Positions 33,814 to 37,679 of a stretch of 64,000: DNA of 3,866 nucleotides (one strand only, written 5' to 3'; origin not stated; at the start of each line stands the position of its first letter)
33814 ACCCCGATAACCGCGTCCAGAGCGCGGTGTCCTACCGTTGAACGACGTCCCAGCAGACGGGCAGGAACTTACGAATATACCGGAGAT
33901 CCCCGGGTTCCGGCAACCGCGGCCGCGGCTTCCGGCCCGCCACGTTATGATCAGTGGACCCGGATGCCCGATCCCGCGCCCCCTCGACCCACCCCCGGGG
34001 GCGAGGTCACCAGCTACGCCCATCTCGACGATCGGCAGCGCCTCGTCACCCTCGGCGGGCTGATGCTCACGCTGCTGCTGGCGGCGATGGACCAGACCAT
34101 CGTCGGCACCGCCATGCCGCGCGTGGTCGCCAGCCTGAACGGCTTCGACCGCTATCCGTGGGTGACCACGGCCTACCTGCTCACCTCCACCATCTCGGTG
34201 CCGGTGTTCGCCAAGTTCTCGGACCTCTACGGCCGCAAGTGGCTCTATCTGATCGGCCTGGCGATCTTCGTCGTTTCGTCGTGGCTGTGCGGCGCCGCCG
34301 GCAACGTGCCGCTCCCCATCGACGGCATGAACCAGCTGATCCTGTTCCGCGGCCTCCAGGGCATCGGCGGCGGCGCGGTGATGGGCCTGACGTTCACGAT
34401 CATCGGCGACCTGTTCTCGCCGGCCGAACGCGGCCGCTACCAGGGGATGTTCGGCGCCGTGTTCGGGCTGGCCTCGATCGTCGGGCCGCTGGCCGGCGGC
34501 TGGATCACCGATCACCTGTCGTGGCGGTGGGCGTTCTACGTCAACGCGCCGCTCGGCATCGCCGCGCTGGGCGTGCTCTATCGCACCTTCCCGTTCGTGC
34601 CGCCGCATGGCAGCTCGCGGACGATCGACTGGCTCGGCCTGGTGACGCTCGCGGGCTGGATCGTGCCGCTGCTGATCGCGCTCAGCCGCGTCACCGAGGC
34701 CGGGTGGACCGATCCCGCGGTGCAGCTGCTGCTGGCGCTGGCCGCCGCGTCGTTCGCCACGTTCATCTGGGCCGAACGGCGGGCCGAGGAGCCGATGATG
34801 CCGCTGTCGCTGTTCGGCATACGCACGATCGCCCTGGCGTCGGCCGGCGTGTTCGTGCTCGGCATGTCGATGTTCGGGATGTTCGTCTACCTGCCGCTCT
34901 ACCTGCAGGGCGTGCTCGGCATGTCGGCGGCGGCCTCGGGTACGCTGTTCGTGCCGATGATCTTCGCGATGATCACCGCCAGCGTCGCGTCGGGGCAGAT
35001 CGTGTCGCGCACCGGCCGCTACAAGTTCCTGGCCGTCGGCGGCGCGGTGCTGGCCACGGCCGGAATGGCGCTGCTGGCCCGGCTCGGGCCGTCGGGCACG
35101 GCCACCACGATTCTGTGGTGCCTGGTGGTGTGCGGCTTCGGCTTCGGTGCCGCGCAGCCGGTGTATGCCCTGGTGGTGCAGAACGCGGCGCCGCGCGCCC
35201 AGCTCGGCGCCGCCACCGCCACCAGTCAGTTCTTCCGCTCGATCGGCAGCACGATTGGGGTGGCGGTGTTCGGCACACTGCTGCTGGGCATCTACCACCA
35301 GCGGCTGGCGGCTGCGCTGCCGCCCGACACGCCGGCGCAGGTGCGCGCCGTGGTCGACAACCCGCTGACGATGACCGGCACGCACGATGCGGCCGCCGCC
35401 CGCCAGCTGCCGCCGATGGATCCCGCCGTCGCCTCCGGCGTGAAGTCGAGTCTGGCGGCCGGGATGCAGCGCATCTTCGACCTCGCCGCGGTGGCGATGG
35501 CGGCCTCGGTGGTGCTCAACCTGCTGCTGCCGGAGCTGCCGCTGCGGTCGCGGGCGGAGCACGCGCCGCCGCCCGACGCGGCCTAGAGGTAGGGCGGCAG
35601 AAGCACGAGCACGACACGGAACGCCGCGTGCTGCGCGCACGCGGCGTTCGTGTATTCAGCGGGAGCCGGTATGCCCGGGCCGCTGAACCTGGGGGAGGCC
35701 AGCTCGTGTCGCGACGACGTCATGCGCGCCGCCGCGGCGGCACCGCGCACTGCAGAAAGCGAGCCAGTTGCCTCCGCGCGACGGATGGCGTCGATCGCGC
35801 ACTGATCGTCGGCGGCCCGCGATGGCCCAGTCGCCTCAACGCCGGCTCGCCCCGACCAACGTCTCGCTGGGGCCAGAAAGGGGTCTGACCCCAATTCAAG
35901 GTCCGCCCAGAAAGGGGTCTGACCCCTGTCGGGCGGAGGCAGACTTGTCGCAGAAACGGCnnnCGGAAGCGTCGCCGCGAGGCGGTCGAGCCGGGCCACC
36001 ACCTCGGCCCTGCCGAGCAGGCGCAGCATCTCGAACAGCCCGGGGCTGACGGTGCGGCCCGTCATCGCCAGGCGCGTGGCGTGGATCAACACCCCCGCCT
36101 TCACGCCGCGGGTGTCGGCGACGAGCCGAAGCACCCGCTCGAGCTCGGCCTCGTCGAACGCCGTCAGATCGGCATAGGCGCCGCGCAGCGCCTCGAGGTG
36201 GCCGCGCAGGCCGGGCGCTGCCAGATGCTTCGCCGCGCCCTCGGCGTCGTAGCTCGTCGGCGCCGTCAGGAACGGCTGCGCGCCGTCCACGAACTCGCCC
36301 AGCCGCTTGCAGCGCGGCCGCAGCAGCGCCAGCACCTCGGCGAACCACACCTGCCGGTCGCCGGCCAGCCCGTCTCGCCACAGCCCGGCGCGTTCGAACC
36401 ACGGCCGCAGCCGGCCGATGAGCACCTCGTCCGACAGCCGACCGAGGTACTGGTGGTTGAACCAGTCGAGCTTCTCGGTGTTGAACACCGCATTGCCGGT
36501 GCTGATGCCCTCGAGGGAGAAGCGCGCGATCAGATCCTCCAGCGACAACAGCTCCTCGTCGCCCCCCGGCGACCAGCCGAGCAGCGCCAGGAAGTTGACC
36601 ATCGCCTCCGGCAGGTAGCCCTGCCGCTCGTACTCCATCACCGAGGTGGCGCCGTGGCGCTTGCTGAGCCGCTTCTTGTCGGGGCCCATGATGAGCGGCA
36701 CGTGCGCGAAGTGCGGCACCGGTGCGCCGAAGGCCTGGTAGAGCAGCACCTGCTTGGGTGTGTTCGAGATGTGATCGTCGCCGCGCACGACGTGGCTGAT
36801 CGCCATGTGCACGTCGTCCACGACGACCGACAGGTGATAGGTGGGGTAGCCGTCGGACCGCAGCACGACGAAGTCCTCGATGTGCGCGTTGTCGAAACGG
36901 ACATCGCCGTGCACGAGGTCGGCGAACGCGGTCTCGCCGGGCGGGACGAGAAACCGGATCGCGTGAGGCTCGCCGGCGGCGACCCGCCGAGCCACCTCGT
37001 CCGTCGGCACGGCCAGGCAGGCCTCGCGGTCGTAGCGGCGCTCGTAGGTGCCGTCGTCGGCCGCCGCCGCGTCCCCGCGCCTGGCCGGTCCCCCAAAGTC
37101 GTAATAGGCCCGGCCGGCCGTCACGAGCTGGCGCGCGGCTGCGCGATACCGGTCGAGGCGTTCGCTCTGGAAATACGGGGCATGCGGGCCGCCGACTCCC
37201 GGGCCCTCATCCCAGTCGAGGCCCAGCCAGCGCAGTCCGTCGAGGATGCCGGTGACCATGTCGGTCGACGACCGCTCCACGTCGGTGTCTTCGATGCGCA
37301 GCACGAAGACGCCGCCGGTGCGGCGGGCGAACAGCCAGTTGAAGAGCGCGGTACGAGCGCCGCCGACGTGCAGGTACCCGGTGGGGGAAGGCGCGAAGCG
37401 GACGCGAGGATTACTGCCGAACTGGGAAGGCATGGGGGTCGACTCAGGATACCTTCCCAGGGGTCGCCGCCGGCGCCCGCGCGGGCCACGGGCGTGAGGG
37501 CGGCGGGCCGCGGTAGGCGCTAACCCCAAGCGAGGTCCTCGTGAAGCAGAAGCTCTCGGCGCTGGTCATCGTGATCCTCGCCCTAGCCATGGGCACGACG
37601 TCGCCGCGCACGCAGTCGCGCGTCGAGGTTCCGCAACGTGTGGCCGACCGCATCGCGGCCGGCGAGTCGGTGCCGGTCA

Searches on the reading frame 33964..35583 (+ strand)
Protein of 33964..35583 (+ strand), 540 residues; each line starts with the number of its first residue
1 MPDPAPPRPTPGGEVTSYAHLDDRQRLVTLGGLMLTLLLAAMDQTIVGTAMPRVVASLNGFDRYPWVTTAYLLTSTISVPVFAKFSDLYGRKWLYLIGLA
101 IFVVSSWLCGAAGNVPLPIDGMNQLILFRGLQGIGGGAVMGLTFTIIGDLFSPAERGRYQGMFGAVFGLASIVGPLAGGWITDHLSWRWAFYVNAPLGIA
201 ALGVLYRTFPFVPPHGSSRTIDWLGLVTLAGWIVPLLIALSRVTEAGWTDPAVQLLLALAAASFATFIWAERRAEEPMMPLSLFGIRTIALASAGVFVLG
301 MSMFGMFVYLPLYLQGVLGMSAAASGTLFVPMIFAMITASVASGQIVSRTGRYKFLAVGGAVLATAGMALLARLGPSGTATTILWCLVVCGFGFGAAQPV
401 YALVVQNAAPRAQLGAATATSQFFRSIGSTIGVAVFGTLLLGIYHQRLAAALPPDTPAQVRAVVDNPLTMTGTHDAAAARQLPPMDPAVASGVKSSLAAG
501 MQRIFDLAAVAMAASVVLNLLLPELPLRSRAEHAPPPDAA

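Call 40: search_protein_families(library=pfam, proteins=[window:33964-35583:+], max_evalue=0.00001)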
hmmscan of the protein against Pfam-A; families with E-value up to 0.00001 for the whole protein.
window:33964-35583:+ (540 aa): 2 families
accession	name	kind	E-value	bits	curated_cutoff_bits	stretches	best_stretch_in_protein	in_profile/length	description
PF07690.21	MFS_1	-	7.5e-57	193.3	33.4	1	33-432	1-346/347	Major Facilitator Superfamily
PF00083.30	Sugar_tr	-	4.5e-11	42.7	22.3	1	65-203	49-186/452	Sugar (and other) transporter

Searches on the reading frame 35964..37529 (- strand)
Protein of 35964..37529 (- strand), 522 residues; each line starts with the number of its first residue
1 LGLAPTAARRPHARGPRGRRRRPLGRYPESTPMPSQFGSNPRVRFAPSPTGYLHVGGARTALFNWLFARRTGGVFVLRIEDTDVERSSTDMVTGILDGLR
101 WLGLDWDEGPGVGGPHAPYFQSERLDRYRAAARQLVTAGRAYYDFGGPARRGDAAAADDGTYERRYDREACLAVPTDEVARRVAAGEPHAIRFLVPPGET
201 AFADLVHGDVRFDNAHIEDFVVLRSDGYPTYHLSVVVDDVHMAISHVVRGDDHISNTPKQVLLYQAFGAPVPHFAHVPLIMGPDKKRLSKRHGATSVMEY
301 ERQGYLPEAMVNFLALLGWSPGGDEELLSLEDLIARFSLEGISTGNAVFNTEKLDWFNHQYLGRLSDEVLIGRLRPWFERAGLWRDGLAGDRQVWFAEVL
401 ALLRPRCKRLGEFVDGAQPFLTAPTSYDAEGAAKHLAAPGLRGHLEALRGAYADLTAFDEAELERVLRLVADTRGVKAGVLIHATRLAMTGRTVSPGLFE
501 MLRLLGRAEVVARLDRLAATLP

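Call 40: search_protein_families(library=pfam, proteins=[window:35964-37529:-], max_evalue=0.00001)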
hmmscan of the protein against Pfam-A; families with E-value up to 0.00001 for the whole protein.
window:35964-37529:- (522 aa): 2 families
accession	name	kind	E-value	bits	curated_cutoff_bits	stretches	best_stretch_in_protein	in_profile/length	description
PF00749.27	tRNA-synt_1c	-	2.2e-94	316.3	23.4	1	42-356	3-314/314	tRNA synthetases class I (E and Q), catalytic domain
PF19269.4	Anticodon_2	-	1.8e-29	103.4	23.6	1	372-516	4-139/141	Anticodon binding domain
